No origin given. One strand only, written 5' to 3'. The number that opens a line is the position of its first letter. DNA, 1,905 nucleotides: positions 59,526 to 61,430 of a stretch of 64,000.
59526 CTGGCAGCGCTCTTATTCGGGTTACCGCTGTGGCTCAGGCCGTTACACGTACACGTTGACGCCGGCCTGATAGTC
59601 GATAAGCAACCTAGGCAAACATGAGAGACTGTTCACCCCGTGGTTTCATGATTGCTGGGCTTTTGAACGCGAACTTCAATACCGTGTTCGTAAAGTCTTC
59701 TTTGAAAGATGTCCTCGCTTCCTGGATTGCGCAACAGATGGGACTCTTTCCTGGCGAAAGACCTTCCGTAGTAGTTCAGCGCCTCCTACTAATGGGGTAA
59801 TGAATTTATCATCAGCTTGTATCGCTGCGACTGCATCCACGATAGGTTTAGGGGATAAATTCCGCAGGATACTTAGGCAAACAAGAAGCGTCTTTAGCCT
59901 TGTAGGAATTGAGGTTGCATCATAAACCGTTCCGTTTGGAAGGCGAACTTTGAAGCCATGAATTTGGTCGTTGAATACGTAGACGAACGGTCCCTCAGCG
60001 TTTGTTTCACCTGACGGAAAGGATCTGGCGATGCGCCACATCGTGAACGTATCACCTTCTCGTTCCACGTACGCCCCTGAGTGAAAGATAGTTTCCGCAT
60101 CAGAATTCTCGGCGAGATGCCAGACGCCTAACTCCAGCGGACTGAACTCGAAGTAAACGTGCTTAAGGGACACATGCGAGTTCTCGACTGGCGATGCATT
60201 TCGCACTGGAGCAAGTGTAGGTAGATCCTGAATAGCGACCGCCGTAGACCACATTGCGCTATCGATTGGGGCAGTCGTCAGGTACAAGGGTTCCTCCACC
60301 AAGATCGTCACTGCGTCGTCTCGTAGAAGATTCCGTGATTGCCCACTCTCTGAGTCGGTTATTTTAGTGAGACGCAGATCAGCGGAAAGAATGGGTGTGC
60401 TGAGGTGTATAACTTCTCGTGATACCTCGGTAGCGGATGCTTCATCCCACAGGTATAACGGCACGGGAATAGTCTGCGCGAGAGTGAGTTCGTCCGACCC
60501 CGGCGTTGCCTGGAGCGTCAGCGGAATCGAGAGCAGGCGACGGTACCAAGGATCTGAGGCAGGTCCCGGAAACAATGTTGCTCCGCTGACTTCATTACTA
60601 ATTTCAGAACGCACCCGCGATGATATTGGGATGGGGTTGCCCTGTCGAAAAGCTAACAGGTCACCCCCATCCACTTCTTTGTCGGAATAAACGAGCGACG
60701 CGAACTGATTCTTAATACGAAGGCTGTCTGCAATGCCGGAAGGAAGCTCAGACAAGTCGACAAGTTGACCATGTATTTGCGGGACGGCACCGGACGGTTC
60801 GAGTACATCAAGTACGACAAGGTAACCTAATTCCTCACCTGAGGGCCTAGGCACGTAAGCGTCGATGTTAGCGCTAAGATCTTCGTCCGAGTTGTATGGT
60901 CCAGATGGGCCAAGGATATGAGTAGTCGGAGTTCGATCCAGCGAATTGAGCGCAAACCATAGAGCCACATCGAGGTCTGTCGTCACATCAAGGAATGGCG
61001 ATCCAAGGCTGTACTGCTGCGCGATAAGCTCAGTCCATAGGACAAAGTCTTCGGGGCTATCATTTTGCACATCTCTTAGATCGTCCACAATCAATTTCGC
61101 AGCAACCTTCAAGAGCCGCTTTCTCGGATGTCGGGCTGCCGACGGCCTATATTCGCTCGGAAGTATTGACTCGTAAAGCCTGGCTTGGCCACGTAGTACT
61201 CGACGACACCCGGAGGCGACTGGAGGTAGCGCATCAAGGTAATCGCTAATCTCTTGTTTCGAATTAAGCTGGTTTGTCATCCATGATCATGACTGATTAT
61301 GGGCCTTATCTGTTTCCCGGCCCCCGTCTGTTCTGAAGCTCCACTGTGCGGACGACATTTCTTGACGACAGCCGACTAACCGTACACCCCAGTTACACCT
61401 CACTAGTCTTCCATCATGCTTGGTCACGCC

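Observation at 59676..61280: Intact 534-aa FRG-domain gene in a low-GC islet among dead defence and mobility genes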

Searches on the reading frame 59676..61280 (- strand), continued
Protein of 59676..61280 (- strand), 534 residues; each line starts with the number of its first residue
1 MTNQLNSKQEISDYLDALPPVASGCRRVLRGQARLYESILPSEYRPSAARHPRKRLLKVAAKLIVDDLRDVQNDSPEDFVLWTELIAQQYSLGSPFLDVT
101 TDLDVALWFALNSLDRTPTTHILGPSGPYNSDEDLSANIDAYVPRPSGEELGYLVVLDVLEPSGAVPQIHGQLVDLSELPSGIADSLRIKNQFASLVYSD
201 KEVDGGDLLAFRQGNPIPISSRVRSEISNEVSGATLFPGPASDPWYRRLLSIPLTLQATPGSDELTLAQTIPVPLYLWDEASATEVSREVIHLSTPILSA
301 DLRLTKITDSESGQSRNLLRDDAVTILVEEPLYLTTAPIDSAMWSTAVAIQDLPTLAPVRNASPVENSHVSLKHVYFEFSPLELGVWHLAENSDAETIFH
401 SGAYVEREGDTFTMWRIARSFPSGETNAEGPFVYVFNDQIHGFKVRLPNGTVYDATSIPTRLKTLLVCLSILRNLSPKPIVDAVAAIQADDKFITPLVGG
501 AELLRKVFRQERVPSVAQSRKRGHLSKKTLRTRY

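Call 71: search_protein_families(library=padloc, alignment_id=A1, max_evalue=0.01)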
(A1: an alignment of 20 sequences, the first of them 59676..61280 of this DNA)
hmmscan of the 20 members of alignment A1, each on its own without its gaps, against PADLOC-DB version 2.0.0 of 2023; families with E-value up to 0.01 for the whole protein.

A. member 1, window:59676-61280:- (534 aa): 6 families
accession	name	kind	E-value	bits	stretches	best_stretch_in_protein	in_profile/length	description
PDLC04936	PDC-S15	-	4.9e-05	20.9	1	5-114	21-126/300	-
PDLC04938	PDC-S15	-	9.2e-05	20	1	8-116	45-152/276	-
PDLC04932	PDC-S15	-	0.0015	15.9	1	88-118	116-146/324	-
PDLC04933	PDC-S15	-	0.0018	15.9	1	11-114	12-111/286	-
PDLC04940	PDC-S15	-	0.0041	14.7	1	81-115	125-157/280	-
PDLC04934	PDC-S15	-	0.0077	13.3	0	65-117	106-154/416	-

B. families by the number of members that match (of 20 scanned): 12 families
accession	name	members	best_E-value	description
PDLC04938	PDC-S15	20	2.8e-09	-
PDLC04936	PDC-S15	15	6.8e-08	-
PDLC04932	PDC-S15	14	7.9e-05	-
PDLC04933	PDC-S15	13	2.2e-06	-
PDLC04937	PDC-S15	12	7.3e-06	-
PDLC04940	PDC-S15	12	4.9e-05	-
PDLC04926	PDC-S15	12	0.00035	-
PDLC04934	PDC-S15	10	5.8e-07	-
PDLC04927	PDC-S15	9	0.00023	-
PDLC04929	PDC-S15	4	0.0012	-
PDLC04931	PDC-S15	4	0.0045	-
PDLC04930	PDC-S15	1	0.0038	-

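Call 79: search_dna_similar(query=window:59676-61280:-, collection=plasmids, mode=protein, max_rows=15)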
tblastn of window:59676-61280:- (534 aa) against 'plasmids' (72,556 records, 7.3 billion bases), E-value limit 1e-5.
Records with a match: 1; places in all: 1; records where one place covers at least 80% of the query: 0.
Best place of each record, by identity: <60% 1.
By first word of the organism name: Sulfobacillus 1.
By predicted mobility (MOB-suite, as given by PLSDB): conjugative 1.
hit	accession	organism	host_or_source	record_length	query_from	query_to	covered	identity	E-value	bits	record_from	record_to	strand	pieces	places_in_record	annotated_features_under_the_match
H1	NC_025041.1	Sulfobacillus thermotolerans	-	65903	99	476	71%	26.5%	3e-13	81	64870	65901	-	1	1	none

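Call 80: search_dna_similar(query=window:59676-61280:-, collection=phages, mode=protein, max_rows=15)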
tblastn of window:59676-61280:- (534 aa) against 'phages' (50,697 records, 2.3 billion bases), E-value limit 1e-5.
No match.

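Call 87: search_protein_families(library=pfam, proteins=[L010:11739-14945:+, L010:14949-16409:+, L010:8695-9522:-, L012:11837-13552:-, L012:8945-9874:-, L013:1653-2642:+, L014:3754-6012:-, L014:8219-9244:-, L011:5064-6728:-, L009:3910-5142:-], max_evalue=0.001)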
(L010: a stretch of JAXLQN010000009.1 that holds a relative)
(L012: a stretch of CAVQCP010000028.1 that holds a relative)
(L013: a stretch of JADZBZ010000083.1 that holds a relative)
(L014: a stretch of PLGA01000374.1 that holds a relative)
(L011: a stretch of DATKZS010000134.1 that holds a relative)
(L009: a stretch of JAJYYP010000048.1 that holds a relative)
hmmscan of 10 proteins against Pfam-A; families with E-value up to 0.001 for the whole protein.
L010:11739-14945:+ (1068 aa): 4 families
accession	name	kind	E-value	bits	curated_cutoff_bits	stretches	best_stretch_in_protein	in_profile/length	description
PF07587.16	PSD1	-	2.4e-98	328.9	28.5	1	758-1012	1-242/244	Protein of unknown function (DUF1553)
PF07583.16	PSCyt2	-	4.5e-91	304.9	29.8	1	176-379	2-206/209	Protein of unknown function (DUF1549)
PF13385.13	Laminin_G_3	-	3.1e-19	70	27.6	1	506-648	13-149/151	Concanavalin A-like lectin/glucanases superfamily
PF07635.16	PSCyt1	-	2.7e-13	50.7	22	1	64-124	1-58/59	Planctomycete cytochrome C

L010:14949-16409:+ (486 aa): 1 family
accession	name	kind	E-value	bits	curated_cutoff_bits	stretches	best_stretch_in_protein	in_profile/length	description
PF07394.17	DUF1501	-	1.6e-154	515.2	27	1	61-485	1-390/390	Protein of unknown function (DUF1501)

L010:8695-9522:- (275 aa): 2 families
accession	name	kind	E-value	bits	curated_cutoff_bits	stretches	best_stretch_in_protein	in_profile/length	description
PF08668.18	HDOD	-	1.1e-48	165.8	22.9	1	11-204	1-196/196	HDOD domain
PF01966.28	HD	-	1.1e-10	42.2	22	1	107-206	4-90/116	HD domain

L012:11837-13552:- (571 aa): 8 families
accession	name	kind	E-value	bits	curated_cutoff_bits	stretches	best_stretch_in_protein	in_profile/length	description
PF05187.19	Fer4_ETF_QO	-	8.1e-41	138.8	24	1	465-568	1-103/104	Electron transfer flavoprotein-ubiquinone oxidoreductase, 4Fe-4S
PF21162.3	ETFQO_UQ-bd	-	4.1e-33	114.2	27.7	1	225-317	1-95/96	ETF-QO, ubiquinone-binding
PF00890.30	FAD_binding_2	-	1.5e-06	28.1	20.4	0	20-37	2-19/414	FAD binding domain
PF01946.23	Thi4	-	6.6e-06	26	26.2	0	134-218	99-184/235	Thi4 family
PF01266.30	DAO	-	1.2e-05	25.5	27.9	0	20-70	2-38/353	FAD dependent oxidoreductase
PF01494.25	FAD_binding_3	-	5.3e-05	23.1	22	1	19-213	3-170/349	FAD binding domain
PF07992.20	Pyr_redox_2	-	0.00012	22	26.1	1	19-140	2-58/291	Pyridine nucleotide-disulphide oxidoreductase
PF12838.12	Fer4_7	-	0.00091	20.1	27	0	509-546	7-44/52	4Fe-4S dicluster domain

L012:8945-9874:- (309 aa): 2 families
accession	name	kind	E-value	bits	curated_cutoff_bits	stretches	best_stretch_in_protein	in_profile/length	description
PF13472.12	Lipase_GDSL_2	-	3.3e-30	106.3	32.9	1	126-291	1-178/178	GDSL-like Lipase/Acylhydrolase family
PF00657.28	Lipase_GDSL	-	2.9e-15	57.4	23.6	1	124-293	1-205/208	GDSL-like Lipase/Acylhydrolase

L013:1653-2642:+ (329 aa): 0 families

L014:3754-6012:- (752 aa): 1 family
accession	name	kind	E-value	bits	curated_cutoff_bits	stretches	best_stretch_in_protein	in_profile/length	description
PF17132.9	Glyco_hydro_106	-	1.6e-23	83.6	29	1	172-409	220-477/743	alpha-L-rhamnosidase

L014:8219-9244:- (341 aa): 2 families
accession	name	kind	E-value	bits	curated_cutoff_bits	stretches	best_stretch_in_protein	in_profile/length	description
PF13519.12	VWA_2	-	2.7e-07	31.6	27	1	117-213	3-106/107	von Willebrand factor type A domain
PF00092.34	VWA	-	4e-07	30.9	23.8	1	115-245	2-143/174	von Willebrand factor type A domain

L011:5064-6728:- (554 aa): 0 families

L009:3910-5142:- (410 aa): 0 families

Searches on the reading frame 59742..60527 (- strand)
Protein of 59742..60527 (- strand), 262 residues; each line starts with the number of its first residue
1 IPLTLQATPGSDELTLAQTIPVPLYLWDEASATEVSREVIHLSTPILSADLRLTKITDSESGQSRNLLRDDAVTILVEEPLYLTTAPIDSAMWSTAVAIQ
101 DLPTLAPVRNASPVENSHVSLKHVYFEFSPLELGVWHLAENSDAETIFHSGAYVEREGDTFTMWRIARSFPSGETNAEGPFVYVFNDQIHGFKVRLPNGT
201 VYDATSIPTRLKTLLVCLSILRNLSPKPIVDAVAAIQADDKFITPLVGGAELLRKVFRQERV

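Call 72: search_protein_representatives(alignment_id=A2)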
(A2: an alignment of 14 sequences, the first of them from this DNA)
Query: 14 sequences, 263 profile positions. Proteins with E-value up to 0.001 (for the whole library): 214; up to 1e-10: 174; up to 1e-30: 71. The best 150 are listed.
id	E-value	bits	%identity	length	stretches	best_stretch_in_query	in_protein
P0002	1.2e-103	362.2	-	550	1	1-262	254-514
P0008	9.5e-94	329.7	-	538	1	1-261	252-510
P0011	7.5e-89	313.7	-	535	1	1-259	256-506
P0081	1.1e-78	280.4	-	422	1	1-256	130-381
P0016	2.7e-72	259.4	-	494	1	1-262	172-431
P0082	6.5e-69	248.3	-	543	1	1-260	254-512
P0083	5.4e-66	238.8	-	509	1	1-256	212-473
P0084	1.3e-63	230.9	-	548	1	1-259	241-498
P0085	3.5e-60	219.7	-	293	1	25-256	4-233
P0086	2.9e-57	210.1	-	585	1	1-255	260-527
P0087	3.3e-52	193.6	-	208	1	90-262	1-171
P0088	2.0e-51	191.0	-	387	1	1-256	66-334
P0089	3.9e-51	190.1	-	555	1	8-256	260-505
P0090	4.5e-51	189.9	-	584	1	1-260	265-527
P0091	8.9e-51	188.9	-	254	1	35-256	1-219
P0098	1.1e-44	168.9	-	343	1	1-255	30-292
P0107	1.6e-40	155.3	-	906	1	1-239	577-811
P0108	1.7e-40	155.2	-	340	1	2-238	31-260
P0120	9.5e-36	139.6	-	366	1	1-254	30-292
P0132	3.2e-34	134.6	-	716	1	1-254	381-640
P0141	2.8e-32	128.2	-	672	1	1-259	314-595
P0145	1.7e-31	125.7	-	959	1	2-260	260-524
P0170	5.1e-26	107.7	-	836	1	1-238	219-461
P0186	1.7e-22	96.2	-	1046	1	1-238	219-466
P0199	1.2e-19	86.8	-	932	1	2-239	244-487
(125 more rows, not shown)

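Call 73: search_protein_families(library=pfam, proteins=[P0107, P0145, P0186, P0199, P0170, P0132, P0098, P0108, P0120, P0141], max_evalue=0.01)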
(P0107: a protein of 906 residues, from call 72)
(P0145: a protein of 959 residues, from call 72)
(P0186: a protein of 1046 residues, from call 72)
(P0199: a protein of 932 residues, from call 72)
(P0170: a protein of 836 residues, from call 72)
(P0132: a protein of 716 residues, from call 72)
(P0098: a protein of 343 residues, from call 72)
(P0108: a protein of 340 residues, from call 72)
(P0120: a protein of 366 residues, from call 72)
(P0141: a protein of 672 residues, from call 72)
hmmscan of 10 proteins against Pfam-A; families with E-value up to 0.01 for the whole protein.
P0107 (906 aa): 8 families
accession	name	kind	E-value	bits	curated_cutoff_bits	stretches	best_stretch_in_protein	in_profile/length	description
PF08867.16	FRG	-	3.1e-10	41.3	25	1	352-441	4-89/94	FRG domain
PF13432.12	TPR_16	-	1.4e-08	35.4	32.7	0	147-176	10-41/65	Tetratricopeptide repeat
PF00515.34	TPR_1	-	2e-06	27.8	27.8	0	270-293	7-30/34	Tetratricopeptide repeat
PF13414.12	TPR_11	-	0.00011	22.3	26.8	0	150-162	10-22/42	TPR repeat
PF07719.23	TPR_2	-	0.00035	20.9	27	0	268-293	5-30/34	Tetratricopeptide repeat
PF13181.12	TPR_8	-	0.00045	20.6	25.7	0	267-293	4-30/34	Tetratricopeptide repeat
PF20308.4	TPR-S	-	0.0016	19.4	27.6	0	178-198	67-88/102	Tetratricopeptide Repeats-Sensor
PF13429.12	TPR_15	-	0.0067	16.3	26.2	0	260-301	142-183/280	Tetratricopeptide repeat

P0145 (959 aa): 1 family
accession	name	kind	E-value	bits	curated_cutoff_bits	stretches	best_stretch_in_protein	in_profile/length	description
PF08867.16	FRG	-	2.1e-09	38.6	25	1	30-124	4-90/94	FRG domain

P0186 (1046 aa): 8 families
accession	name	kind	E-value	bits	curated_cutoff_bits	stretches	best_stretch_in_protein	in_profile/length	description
PF13374.12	TPR_10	-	4.3e-32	109.6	27.5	4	910-944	1-35/42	Tetratricopeptide repeat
PF13424.12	TPR_12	-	7.8e-28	96.9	30.1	4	825-898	7-77/77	Tetratricopeptide repeat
PF07719.23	TPR_2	-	7.9e-09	35.4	27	0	911-941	1-31/34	Tetratricopeptide repeat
PF13181.12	TPR_8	-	2.3e-06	27.7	25.7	0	866-894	1-29/34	Tetratricopeptide repeat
PF08867.16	FRG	-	6.2e-06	27.5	25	1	44-80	57-89/94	FRG domain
PF00515.34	TPR_1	-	6.1e-05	23.1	27.8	0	866-895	1-30/34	Tetratricopeptide repeat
PF24885.1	TPR_NPHP3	-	0.00083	19.3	100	0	823-948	94-220/239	Nephrocystin-3 TPR domain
PF12862.13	ANAPC5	-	0.007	16.9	23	0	866-907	38-77/91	Anaphase-promoting complex subunit 5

P0199 (932 aa): 1 family
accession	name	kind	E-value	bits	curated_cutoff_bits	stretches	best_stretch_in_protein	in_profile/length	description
PF08867.16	FRG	-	3e-07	31.7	25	1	15-107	4-90/94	FRG domain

P0170 (836 aa): 8 families
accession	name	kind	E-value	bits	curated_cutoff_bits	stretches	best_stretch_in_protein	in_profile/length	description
PF13374.12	TPR_10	-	3.2e-18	65.5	27.5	2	684-716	3-35/42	Tetratricopeptide repeat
PF13424.12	TPR_12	-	4.6e-14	52.8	30.1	2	682-760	2-77/77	Tetratricopeptide repeat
PF00515.34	TPR_1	-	2.1e-08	34.1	27.8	1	684-712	2-30/34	Tetratricopeptide repeat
PF07719.23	TPR_2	-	4e-08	33.2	27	1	684-712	2-30/34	Tetratricopeptide repeat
PF08867.16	FRG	-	2.8e-05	25.4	25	1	49-79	58-88/94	FRG domain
PF13181.12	TPR_8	-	0.00087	19.7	25.7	0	684-712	2-30/34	Tetratricopeptide repeat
PF13176.12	TPR_7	-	0.0016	18.8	27.9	0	685-712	1-28/36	Tetratricopeptide repeat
PF12968.13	DUF3856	-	0.005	17.3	27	0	596-665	58-127/143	Domain of Unknown Function (DUF3856)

P0132 (716 aa): 1 family
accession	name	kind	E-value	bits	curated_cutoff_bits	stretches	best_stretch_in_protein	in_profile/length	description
PF08867.16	FRG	-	2.4e-06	28.8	25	1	156-247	4-91/94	FRG domain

P0098 (343 aa): 0 families

P0108 (340 aa): 0 families

P0120 (366 aa): 0 families

P0141 (672 aa): 2 families
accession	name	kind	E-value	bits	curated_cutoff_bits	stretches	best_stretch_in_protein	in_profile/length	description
PF08867.16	FRG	-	1.1e-08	36.4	25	1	91-179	4-91/94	FRG domain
PF02810.21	SEC-C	-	4e-08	33.4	20.4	1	6-22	1-17/19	SEC-C motif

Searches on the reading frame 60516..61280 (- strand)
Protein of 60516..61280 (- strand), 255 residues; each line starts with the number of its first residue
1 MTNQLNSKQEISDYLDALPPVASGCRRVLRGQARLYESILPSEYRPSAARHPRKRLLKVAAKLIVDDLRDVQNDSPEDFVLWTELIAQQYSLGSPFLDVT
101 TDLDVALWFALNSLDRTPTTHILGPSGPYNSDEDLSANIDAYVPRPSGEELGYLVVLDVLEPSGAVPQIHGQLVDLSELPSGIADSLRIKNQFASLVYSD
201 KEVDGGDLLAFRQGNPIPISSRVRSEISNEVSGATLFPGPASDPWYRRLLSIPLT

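Call 82: predict_structure(alignment_id=A3)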
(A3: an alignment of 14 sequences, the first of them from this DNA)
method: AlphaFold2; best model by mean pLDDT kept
length: 255 residues; sequences in the alignment: 14
mean_pLDDT: 85.1   pTM: 0.84
mean pLDDT of the five models: 85.1, 84.6, 80.8, 80.2, 77.9
residues with pLDDT >= 90: 119; 70-90: 104; 50-70: 28; < 50: 4
segments of 3 or more residues with pLDDT < 50: none
pLDDT, mean of each block of 10 residues (from residue 1): 85 96 96 93 76 71 72 57 74 84 97 87 85 84 87 97 81 84 81 93 94 96 94 90 84 65
secondary structure, 60 per line:
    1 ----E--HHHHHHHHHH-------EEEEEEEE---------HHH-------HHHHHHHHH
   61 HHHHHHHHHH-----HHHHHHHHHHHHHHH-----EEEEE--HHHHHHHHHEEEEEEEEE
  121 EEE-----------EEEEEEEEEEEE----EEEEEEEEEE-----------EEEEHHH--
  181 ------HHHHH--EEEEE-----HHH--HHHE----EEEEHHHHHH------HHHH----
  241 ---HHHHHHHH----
elements in order: H8-17 E25-32 H52-70 H76-90 E96-100 H103-111 E112-123 E135-146 E151-160 E172-175 H187-191 E194-198 E217-220 H221-226 H233-236 H244-251

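Call 85: fold_search(model_id=the predicted structure, library=pdb)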
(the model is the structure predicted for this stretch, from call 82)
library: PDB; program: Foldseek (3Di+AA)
matches with E <= 10: 162; with E <= 0.001: 0
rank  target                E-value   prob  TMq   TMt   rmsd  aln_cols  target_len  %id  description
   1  9qgl_5A               8.3e-01  0.07  0.09  0.13  11.2        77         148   17  Cryo-EM structure of the PlPVC1 baseplate, 6-fold symmetrized (C6), in extended state (released 2025-10-29)
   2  8ekm_A                1.5e+00  0.04  0.08  0.06  14.4        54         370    6  Clostridioides difficile binary toxin translocase CDTb double mutant - D623A D734A (released 2023-09-27)
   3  6j0n_n                1.5e+00  0.02  0.09  0.13  16.5       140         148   11  Cryo-EM Structure of an Extracellular Contractile Injection System, baseplate in extended state, refined in C6 symmetr (released 2019-04-10)
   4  8yeo_A                1.5e+00  0.02  0.07  0.07  12.5        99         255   13  Type I-FHNH Cascade-dsDNA R-loop complex (released 2024-07-31)
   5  2wyi_A                1.9e+00  0.03  0.11  0.04  17.6       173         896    8  Structure of the Streptococcus pyogenes family GH38 alpha-mannosidase complexed with swainsonine (released 2010-02-16)
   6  8yhe_J                2.0e+00  0.02  0.12  0.14  12.4       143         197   10  Cryo-EM structure of CTR-bound type VII CRISPR-Cas complex at post-state II (released 2024-08-21)
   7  7ypu_A                2.2e+00  0.04  0.09  0.12  12.2        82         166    5  OrfE-CoA-glycylthricin complex (released 2023-05-31)
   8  6oel_C                2.2e+00  0.01  0.07  0.11  15.2        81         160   14  Engineered Fab bound to IL-4 receptor (released 2019-08-07)
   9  8rn9_C                2.2e+00  0.01  0.11  0.05  21.6       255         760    8  Influenza B polymerase, replicase (from "Influenza B polymerase apo-trimer" | Local refinement) (released 2024-09-11)
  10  7vnj_D                2.3e+00  0.06  0.09  0.05  13.5        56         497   12  Complex structure of Clostridioides difficile enzymatic component (CDTa) and binding component (CDTb) pore with short  (released 2022-10-26)
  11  4r8x_C                2.3e+00  0.03  0.08  0.07  12.9        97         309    9  Crystal structure of a uricase from Bacillus fastidious (released 2015-05-27)
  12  4l6u_A                2.3e+00  0.02  0.12  0.11  11.5       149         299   11  Crystal structure of AF1868: Cmr1 subunit of the Cmr RNA silencing complex (released 2014-02-12)
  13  8r3v_J2               2.4e+00  0.05  0.10  0.20  12.4       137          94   12  Escherichia coli paused disome complex (non-rotated disome interface) (released 2024-03-06)
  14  2zq0_A                2.6e+00  0.03  0.10  0.04  14.4        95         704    6  Crystal structure of SusB complexed with acarbose (released 2008-10-28)
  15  8w1p_H                2.6e+00  0.03  0.08  0.08  13.4       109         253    7  Structure of Selenomonas sp. Cascade (SsCascade) (released 2024-08-07)
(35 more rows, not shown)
